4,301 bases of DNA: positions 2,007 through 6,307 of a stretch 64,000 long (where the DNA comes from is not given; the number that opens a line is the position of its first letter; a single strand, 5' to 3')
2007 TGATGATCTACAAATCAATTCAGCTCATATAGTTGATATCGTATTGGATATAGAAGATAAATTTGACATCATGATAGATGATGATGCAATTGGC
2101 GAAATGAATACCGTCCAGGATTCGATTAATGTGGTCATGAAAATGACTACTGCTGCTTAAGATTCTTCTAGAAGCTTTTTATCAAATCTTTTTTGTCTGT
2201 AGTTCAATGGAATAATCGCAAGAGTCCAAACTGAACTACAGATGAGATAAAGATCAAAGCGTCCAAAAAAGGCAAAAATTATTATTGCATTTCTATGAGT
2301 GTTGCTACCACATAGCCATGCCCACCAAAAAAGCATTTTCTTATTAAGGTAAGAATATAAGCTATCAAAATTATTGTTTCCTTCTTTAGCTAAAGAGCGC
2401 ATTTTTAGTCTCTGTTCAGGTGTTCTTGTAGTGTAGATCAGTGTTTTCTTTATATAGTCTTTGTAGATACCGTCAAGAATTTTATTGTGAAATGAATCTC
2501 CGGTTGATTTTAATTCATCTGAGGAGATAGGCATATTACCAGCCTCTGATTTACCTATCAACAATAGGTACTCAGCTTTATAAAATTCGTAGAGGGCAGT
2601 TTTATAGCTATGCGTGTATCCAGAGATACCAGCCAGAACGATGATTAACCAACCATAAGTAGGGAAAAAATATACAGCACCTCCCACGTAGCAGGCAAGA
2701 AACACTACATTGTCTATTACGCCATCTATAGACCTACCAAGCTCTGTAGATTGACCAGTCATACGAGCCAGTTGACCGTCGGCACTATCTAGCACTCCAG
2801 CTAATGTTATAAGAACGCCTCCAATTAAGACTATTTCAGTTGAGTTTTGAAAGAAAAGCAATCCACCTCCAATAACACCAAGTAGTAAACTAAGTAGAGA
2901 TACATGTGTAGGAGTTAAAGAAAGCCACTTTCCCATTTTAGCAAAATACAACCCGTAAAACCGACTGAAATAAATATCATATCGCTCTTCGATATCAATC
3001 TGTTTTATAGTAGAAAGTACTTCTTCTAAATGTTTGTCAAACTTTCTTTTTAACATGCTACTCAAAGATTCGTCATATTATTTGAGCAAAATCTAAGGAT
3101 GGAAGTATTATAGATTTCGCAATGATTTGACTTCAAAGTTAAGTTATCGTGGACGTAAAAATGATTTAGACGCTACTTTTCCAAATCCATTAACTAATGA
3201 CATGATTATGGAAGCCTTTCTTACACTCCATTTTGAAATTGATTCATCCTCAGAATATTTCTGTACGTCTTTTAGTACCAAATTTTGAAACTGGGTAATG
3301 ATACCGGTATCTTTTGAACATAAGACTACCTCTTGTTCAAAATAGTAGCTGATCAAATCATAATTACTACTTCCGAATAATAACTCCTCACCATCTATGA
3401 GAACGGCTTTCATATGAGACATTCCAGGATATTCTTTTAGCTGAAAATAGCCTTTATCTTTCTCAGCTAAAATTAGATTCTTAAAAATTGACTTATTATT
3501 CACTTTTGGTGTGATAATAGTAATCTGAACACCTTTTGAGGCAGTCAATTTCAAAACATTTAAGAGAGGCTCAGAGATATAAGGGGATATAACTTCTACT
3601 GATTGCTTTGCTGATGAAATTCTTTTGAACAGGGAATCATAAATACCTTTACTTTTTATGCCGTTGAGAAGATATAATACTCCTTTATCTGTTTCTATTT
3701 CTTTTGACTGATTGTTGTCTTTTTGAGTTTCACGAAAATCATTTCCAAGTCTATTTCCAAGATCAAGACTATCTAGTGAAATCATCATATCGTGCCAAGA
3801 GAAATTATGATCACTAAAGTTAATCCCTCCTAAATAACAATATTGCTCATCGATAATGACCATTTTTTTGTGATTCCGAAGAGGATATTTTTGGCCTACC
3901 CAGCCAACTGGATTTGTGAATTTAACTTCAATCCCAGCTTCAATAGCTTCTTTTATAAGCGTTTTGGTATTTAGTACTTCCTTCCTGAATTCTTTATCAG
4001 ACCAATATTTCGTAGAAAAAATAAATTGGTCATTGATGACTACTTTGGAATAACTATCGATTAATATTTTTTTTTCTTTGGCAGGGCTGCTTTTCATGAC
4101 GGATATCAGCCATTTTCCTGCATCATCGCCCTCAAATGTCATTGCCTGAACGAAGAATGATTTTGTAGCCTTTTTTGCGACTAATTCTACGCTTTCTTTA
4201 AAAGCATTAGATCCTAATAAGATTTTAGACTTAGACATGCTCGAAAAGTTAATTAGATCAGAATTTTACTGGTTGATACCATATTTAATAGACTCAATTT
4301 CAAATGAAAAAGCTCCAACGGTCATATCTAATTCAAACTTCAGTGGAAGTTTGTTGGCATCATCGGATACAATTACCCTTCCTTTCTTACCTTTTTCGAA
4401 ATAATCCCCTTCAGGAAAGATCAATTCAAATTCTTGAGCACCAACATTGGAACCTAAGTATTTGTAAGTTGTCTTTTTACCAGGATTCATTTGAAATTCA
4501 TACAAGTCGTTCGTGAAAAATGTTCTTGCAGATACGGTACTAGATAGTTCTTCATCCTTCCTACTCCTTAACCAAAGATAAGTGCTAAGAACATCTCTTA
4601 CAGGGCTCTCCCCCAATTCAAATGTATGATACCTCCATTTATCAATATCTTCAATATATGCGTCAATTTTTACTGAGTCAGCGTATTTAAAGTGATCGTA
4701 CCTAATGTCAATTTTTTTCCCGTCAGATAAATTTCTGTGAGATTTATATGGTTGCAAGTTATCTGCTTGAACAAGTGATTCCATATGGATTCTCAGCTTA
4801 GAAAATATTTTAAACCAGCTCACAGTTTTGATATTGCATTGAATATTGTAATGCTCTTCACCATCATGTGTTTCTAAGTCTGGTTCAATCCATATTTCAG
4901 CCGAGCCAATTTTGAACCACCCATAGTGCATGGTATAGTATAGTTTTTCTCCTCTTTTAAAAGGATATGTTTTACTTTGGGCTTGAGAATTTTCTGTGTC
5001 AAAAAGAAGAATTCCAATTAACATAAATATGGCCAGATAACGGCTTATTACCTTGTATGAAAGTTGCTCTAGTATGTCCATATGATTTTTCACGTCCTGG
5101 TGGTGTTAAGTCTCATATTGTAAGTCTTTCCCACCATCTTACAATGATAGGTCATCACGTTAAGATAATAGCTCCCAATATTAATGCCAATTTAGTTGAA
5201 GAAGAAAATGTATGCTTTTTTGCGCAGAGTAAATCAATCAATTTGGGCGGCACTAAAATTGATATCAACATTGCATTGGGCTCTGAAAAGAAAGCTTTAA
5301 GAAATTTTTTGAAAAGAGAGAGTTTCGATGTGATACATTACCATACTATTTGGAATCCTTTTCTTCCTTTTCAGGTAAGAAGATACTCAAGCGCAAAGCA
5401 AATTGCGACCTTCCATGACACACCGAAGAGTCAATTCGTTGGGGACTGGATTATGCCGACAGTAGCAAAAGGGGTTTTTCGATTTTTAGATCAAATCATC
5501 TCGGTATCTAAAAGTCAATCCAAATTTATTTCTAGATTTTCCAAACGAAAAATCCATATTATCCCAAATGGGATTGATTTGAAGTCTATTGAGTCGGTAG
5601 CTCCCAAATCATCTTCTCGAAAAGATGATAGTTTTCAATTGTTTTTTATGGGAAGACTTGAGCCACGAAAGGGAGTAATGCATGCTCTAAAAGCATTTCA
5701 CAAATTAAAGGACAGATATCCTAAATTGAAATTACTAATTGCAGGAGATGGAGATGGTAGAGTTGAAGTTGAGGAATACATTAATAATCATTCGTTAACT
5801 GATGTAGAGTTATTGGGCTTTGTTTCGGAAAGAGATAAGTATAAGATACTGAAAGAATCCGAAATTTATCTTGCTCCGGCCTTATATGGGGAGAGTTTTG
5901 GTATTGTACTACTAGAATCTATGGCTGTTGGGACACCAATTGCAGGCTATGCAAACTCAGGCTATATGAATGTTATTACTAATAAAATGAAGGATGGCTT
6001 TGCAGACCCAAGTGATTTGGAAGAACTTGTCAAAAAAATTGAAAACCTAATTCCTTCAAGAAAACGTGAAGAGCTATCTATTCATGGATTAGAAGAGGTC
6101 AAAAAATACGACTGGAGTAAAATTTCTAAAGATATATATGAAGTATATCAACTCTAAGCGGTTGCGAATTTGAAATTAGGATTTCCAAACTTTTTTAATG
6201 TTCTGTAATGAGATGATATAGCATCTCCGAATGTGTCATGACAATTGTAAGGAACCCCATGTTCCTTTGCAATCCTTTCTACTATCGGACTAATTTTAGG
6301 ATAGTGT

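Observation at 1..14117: Composite lipid / phosphonate island of at least 14 kb: an AEP core flanked by lipid head-group enzymes and by glycan phosphotransferases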

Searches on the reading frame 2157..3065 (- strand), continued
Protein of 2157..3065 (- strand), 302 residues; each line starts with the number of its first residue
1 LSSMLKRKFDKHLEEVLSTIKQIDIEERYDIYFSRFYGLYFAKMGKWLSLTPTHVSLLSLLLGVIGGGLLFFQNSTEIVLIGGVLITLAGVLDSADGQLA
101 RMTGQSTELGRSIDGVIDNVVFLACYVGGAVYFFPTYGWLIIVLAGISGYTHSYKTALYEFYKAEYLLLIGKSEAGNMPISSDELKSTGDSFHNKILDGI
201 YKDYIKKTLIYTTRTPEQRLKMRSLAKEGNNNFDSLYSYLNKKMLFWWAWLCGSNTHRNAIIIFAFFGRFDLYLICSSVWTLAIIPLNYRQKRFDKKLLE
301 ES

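Call 85: search_protein_families(library=pfam, proteins=[L018:8400-9119:+, L018:9308-9985:+, L018:11029-11859:+, L018:11811-12482:-, L023:8409-9101:+, L023:9152-9979:+, L023:10894-11574:-, L023:11607-12401:-, L020:1252-2256:+, L020:2205-2888:-], max_evalue=0.001)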
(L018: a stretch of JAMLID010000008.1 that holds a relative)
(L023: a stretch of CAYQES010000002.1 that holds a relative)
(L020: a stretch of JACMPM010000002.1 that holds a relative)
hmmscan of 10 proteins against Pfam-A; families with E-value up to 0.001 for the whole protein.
L018:8400-9119:+ (239 aa): 1 family
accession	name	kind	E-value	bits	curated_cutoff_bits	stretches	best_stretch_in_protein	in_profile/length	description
PF12804.13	NTP_transf_3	-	1.1e-08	35.9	27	1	9-145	3-132/160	MobA-like NTP transferase domain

L018:9308-9985:+ (225 aa): 0 families

L018:11029-11859:+ (276 aa): 0 families

L018:11811-12482:- (223 aa): 3 families
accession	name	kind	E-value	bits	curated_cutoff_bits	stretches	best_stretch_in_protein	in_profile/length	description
PF13419.12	HAD_2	-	6.7e-13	49.6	23.8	1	39-194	27-177/178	Haloacid dehalogenase-like hydrolase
PF00702.32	Hydrolase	-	1e-08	36.3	26.4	1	67-189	73-191/191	haloacid dehalogenase-like hydrolase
PF13242.12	Hydrolase_like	-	2.9e-08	33.9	22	1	150-195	3-48/75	HAD-hyrolase-like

L023:8409-9101:+ (230 aa): 2 families
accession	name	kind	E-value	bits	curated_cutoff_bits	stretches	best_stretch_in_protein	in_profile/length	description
PF12804.13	NTP_transf_3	-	6.1e-09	36.7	27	1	9-154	3-143/160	MobA-like NTP transferase domain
PF00483.29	NTP_transferase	-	2.1e-07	31.2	21.2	1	9-224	4-239/245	Nucleotidyl transferase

L023:9152-9979:+ (275 aa): 0 families

L023:10894-11574:- (226 aa): 3 families
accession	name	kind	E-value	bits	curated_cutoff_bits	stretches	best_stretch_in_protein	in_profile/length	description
PF13419.12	HAD_2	-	4.7e-14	53.3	23.8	1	94-197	73-177/178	Haloacid dehalogenase-like hydrolase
PF00702.32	Hydrolase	-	2.1e-12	48.3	26.4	1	81-192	85-191/191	haloacid dehalogenase-like hydrolase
PF13242.12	Hydrolase_like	-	2.3e-08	34.2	22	1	152-199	2-49/75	HAD-hyrolase-like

L023:11607-12401:- (264 aa): 1 family
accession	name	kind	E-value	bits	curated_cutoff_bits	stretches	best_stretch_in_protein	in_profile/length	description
PF20644.2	Rrn7_cyclin_N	-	0.0006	20.4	24.1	0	49-148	15-115/126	Rrn7/TAF1B, N-terminal cyclin domain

L020:1252-2256:+ (334 aa): 0 families

L020:2205-2888:- (227 aa): 3 families
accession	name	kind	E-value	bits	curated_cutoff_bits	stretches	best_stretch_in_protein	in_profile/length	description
PF13419.12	HAD_2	-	1.7e-15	58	23.8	1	105-200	81-177/178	Haloacid dehalogenase-like hydrolase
PF00702.32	Hydrolase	-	1.6e-14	55.2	26.4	1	4-195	1-191/191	haloacid dehalogenase-like hydrolase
PF13242.12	Hydrolase_like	-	5.3e-10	39.5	22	1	156-201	3-48/75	HAD-hyrolase-like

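Call 86: search_solved_structures(query=L023:8409-9101:+, max_evalue=0.01)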
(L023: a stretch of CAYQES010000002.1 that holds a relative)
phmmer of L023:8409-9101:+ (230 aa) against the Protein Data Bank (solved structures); distinct sequences matched with E-value up to 0.01: 2.
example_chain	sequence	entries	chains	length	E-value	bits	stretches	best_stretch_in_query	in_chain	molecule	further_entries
2ri8_A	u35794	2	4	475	0.0041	20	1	64-176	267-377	Mannosyl-oligosaccharide alpha-1,2-mannosidase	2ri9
1kkt_A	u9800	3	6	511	0.0046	19.9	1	64-176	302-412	Mannosyl-oligosaccharide alpha-1,2-mannosidase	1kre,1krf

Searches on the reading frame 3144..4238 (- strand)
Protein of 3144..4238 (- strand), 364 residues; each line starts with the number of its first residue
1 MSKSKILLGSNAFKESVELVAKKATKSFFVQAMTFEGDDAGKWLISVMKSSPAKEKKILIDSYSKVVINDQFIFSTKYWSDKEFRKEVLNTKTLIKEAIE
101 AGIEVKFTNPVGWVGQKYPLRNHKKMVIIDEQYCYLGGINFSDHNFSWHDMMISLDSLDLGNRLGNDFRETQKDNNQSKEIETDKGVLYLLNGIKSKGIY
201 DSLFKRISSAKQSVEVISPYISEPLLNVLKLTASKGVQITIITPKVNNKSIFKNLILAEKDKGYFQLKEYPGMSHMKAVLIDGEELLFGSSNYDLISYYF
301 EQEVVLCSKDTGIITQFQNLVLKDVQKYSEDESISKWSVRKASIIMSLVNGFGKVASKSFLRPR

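Call 3: search_protein_families(library=pfam, proteins=[window:3144-4238:-], max_evalue=0.001)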
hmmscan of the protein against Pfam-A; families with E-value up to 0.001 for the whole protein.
window:3144-4238:- (364 aa): 2 families
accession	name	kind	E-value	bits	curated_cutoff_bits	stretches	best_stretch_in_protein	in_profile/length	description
PF13091.12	PLDc_2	-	4.1e-27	95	27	2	204-319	2-126/132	PLD-like domain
PF00614.28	PLDc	-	7.5e-10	38.8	21.9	1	118-143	1-26/28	Phospholipase D Active site motif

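Call 7: search_protein_families(library=ncbifam, proteins=[window:3144-4238:-], max_evalue=0.001)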
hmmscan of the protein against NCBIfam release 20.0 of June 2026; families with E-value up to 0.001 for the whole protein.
window:3144-4238:- (364 aa): 8 families
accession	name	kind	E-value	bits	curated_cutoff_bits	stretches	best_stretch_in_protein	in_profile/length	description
TIGR04265.1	bac_cardiolipin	equivalog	3.3e-19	69.2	290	1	96-340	193-465/483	cardiolipin synthase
NF008427.0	PRK11263.1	equivalog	6.6e-12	45.2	281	1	92-145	79-135/409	cardiolipin synthase ClsB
NF009107.0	PRK12452.1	equivalog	9.4e-12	44.4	787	1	178-355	321-504/509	cardiolipin synthase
NF010492.0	PRK13912.1-3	equivalog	7.8e-10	38.6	297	1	185-316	22-163/178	nuclease NucT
NF010491.0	PRK13912.1-2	equivalog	7.9e-08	32.3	225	1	194-317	32-166/180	nuclease NucT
NF010493.0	PRK13912.1-4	equivalog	1e-06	28.8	351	1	196-318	25-158/171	nuclease NucT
NF010490.0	PRK13912.1-1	equivalog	2.8e-05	24.3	211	1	200-323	32-154/159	nuclease NucT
NF038319.1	DISARM_DrmC_I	equivalog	0.00053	19.6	133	0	207-292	103-202/236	DISARM system phospholipase D-like protein DrmC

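Call 40: search_solved_structures(query=window:3144-4238:-, max_evalue=0.001)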
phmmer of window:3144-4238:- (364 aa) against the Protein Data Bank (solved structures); distinct sequences matched with E-value up to 0.001: 1.
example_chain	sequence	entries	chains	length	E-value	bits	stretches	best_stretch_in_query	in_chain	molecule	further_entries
6ehi_A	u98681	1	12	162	0.00031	23.3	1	195-319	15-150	Nuclease NucT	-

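Call 73: search_protein_families(library=phrogs, proteins=[window:3144-4238:-], max_evalue=0.001)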
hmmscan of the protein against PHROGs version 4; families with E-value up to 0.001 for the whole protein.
window:3144-4238:- (364 aa): 2 families
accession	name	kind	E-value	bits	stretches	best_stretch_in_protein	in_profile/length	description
phrog_17878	-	unknown function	2.3e-18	67.2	1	99-322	195-448/483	-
phrog_12711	-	unknown function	1.4e-07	32.4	0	205-307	39-142/162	-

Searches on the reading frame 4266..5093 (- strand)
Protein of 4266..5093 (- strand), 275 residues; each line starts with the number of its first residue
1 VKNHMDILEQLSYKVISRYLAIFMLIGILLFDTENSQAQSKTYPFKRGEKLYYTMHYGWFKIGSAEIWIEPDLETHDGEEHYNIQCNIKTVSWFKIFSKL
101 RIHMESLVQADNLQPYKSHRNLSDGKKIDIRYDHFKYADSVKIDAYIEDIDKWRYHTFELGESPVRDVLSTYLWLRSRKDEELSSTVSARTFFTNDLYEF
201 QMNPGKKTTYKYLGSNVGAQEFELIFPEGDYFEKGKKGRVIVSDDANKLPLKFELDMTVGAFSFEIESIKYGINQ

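Call 3: search_protein_families(library=pfam, proteins=[window:4266-5093:-], max_evalue=0.001)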
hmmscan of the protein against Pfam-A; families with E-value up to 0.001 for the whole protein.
window:4266-5093:- (275 aa): 1 family
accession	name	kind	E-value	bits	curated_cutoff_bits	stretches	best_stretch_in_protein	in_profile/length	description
PF11306.15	DUF3108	-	1.7e-22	80.7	26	1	53-266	2-208/209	Protein of unknown function (DUF3108)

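Call 7: search_protein_families(library=ncbifam, proteins=[window:4266-5093:-], max_evalue=0.001)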
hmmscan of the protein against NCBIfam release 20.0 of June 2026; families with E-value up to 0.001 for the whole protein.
window:4266-5093:- (275 aa): 0 families

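Call 51: search_solved_structures(query=window:4266-5093:-, max_evalue=1)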
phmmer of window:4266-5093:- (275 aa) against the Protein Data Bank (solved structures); distinct sequences matched with E-value up to 1: 2.
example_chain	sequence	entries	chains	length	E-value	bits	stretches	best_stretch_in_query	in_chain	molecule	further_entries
9iav_A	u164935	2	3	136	0.48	13.2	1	141-207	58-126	Staphylokinase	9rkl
9iau_A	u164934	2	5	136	0.87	12.4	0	141-206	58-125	Staphylokinase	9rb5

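Call 73: search_protein_families(library=phrogs, proteins=[window:4266-5093:-], max_evalue=0.001)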
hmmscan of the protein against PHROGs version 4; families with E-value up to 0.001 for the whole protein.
window:4266-5093:- (275 aa): 0 families

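Call 79: predict_structure(protein=window:4266-5093:-)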
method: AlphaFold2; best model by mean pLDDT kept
length: 275 residues; sequences in the alignment: 1
mean_pLDDT: 38.0   pTM: 0.25
mean pLDDT of the five models: 38.0, 32.5, 30.9, 29.0, 27.3
residues with pLDDT >= 90: 0; 70-90: 20; 50-70: 14; < 50: 241
segments of 3 or more residues with pLDDT < 50: 32-67, 70-85, 87-275
pLDDT, mean of each block of 10 residues (from residue 1): 69 76 69 39 26 35 48 40 46 36 34 36 39 36 36 30 27 23 25 26 36 31 35 34 35 30 31 27
secondary structure, 60 per line:
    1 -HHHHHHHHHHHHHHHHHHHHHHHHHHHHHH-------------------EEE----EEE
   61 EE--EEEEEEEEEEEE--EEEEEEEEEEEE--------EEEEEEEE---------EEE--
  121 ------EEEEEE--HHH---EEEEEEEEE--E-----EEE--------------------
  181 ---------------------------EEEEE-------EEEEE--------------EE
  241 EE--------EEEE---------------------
elements in order: H2-31 E51-53 E58-62 E65-76 E79-90 E99-106 E116-118 E127-132 E141-149 E158-160 E208-212 E220-224 E239-242 E251-254

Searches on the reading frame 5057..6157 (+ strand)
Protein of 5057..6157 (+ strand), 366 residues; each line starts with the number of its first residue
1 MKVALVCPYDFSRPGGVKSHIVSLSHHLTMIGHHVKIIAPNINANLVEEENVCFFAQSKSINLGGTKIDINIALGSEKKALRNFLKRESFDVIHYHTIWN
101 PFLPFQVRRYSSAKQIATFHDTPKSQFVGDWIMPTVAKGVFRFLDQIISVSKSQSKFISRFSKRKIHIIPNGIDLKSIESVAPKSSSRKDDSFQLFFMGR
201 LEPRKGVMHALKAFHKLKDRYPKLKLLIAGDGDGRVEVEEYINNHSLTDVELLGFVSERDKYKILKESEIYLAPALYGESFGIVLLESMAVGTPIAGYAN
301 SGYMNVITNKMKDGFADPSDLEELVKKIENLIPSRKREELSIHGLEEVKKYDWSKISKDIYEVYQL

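Call 3: search_protein_families(library=pfam, proteins=[window:5057-6157:+], max_evalue=0.001)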
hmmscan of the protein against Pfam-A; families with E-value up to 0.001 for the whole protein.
window:5057-6157:+ (366 aa): 5 families
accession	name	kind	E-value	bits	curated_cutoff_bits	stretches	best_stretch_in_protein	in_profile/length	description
PF00534.26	Glycos_transf_1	-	3.7e-34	118.2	26.4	1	184-337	7-161/172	Glycosyl transferases group 1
PF13692.12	Glyco_trans_1_4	-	1e-24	87.9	27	1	194-332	3-140/142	Glycosyl transferases group 1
PF13439.12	Glyco_transf_4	-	2.4e-20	73.7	28.5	1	14-176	1-169/170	Glycosyltransferase Family 4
PF20706.3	GT4-conflict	-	4.1e-10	39.6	26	1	161-317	169-330/385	Family 4 Glycosyltransferase in conflict systems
PF13579.12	Glyco_trans_4_4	-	2.8e-06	28.2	29.7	1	15-172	1-158/158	Glycosyl transferase 4-like domain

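Call 7: search_protein_families(library=ncbifam, proteins=[window:5057-6157:+], max_evalue=0.001)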
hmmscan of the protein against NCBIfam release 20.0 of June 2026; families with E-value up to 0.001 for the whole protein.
window:5057-6157:+ (366 aa): 32 families (the best 25 are shown)
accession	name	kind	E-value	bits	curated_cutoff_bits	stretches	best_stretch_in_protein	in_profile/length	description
NF041010.1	glycosy_Agl16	equivalog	1.1e-25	90.2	575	1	1-365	1-349/352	glycosylation protein Agl16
NF041876.1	EPS_EpsE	equivalog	3.1e-25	89.2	400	1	159-346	181-374/389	exopolysaccharide biosynthesis GT4 family glycosyltransferase EpsE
TIGR04047.1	MSMEG_0565_glyc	hypoth_equivalog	1.8e-22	80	259.85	1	13-365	10-372/373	MSMEG_0565 family glycosyltransferase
TIGR03999.1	thiol_BshA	equivalog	2.7e-21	75.9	273.7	1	1-364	1-370/375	N-acetyl-alpha-D-glucosaminyl L-malate synthase BshA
NF047880.1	glyco_SdgA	exception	9.1e-21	74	800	1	138-359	260-482/488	serine-aspartate repeat adhesin O-glycosyltransferase SdgA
NF038295.1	EPS_HpsP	equivalog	1.8e-20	73.3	550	1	151-365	162-385/388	hormogonium polysaccharide biosynthesis glycosyltransferase HpsP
TIGR04157.1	glyco_rSAM_CFB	subfamily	2.3e-20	73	400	1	137-312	163-344/406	TIGR04157 family glycosyltransferase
NF046085.1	XrtY_assoc_Gly1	equivalog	2.2e-19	69.6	400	1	118-364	136-381/387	XrtY-associated glycosyltransferase XYAG1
TIGR02149.1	glgA_Coryne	subfamily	3.3e-17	62.7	302.4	1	85-365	79-388/391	glycogen synthase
TIGR03088.1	stp2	hypoth_equivalog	2.2e-15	56.6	409.05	1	143-339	136-343/374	TIGR03088 family PEP-CTERM/XrtA system glycosyltransferase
NF049988.1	MGlcDAGSynMgs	equivalog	3.5e-15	56.3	400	1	15-364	15-384/398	alpha-monoglucosyldiacylglycerol synthase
NF012028.0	PRK15484.1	subfamily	1.2e-14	54.2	618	1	156-362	152-373/380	lipopolysaccharide N-acetylglucosaminyltransferase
NF038229.1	Glyco4_Geo_Pelo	equivalog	1.4e-13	50.6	400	1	163-349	132-317/338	GPMC system family 4 glycosyltransferase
NF050056.1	ProtGlycPglH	equivalog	4.8e-12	45.6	600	1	141-361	135-347/354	GalNAc-alpha-(1->4)-GalNAc-alpha-(1->3)-diNAcBac-PP-undecaprenol alpha-1,4-N-acetyl-D-galactosaminyltransferase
NF047684.1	TeichurnBiosyTuaC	equivalog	5.2e-12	45.4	550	1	144-365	165-387/391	teichuronic acid biosynthesis protein TuaC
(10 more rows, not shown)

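Call 37: search_solved_structures(query=window:5057-6157:+, max_evalue=1e-8)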
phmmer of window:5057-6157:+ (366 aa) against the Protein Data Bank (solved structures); distinct sequences matched with E-value up to 1e-8: 8.
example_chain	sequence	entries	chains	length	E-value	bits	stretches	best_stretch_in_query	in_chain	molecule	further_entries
4n9w_A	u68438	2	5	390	5e-37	130.9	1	1-365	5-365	GDP-mannose-dependent alpha-(1-2)-phosphatidylinositol mannosyltransferase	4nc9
2gej_A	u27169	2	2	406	5.8e-37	130.7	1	1-365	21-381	PHOSPHATIDYLINOSITOL MANNOSYLTRANSFERASE (PimA)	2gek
6kih_A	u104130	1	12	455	2.4e-10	43.2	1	83-364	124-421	Tll1590 protein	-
5d00_A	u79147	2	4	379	2.8e-10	43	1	81-332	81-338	N-acetyl-alpha-D-glucosaminyl L-malate synthase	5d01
8qoy_A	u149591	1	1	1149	3.8e-10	42.5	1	72-298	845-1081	TagF-like capsule polymerase Cps3D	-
7qsg_A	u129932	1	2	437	3.8e-10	42.5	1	136-365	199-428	D-inositol 3-phosphate glycosyltransferase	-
8x3q_C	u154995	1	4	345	1.9e-09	40.2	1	183-317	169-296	Glycosyl transferase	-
7fg9_A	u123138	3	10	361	2.2e-09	40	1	183-317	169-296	Glycosyl transferase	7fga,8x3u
